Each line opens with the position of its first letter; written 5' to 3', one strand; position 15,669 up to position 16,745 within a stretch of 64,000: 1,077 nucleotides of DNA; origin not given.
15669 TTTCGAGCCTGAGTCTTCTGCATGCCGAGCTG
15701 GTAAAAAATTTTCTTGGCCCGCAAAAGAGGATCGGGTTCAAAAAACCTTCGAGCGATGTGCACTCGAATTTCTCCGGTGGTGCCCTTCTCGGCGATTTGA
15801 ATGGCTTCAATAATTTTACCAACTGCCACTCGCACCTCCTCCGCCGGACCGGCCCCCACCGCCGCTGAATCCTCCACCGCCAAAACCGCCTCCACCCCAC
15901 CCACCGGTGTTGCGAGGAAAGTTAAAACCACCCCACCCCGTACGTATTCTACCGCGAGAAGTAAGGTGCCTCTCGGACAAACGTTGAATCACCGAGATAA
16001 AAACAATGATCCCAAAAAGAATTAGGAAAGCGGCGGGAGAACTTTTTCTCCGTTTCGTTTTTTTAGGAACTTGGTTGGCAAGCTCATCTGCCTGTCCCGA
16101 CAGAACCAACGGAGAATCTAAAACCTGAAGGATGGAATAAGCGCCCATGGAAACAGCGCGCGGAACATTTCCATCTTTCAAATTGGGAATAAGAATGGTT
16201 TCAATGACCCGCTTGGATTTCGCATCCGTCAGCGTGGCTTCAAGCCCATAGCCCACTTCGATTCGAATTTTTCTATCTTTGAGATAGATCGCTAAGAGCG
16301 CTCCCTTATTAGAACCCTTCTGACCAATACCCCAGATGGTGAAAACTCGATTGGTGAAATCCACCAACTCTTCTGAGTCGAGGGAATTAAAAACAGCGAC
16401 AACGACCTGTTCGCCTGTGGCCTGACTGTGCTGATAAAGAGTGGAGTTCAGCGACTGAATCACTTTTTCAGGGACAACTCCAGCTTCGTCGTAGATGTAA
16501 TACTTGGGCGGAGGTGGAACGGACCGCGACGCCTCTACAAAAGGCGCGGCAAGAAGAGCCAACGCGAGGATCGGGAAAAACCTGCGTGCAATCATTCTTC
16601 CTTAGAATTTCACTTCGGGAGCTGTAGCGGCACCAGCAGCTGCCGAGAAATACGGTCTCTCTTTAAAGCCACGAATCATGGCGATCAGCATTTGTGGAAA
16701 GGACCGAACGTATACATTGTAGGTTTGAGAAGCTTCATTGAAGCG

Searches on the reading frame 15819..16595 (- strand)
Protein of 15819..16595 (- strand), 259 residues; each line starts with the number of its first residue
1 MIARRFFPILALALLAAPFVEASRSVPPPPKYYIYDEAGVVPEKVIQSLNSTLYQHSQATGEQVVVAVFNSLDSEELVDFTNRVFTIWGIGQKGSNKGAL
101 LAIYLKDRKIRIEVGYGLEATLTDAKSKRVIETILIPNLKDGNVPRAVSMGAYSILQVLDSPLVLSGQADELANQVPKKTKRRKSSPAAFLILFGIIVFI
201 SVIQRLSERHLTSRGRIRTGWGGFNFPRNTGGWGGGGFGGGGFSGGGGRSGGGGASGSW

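Call 81: search_protein_families(library=pfam, proteins=[window:15819-16595:-], max_evalue=0.001)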
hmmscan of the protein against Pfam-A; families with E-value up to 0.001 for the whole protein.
window:15819-16595:- (259 aa): 1 family
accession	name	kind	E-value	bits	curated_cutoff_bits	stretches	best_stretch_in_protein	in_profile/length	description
PF04536.20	TPM_phosphatase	-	1.4e-31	109.5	22.1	1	34-156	1-123/125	TPM domain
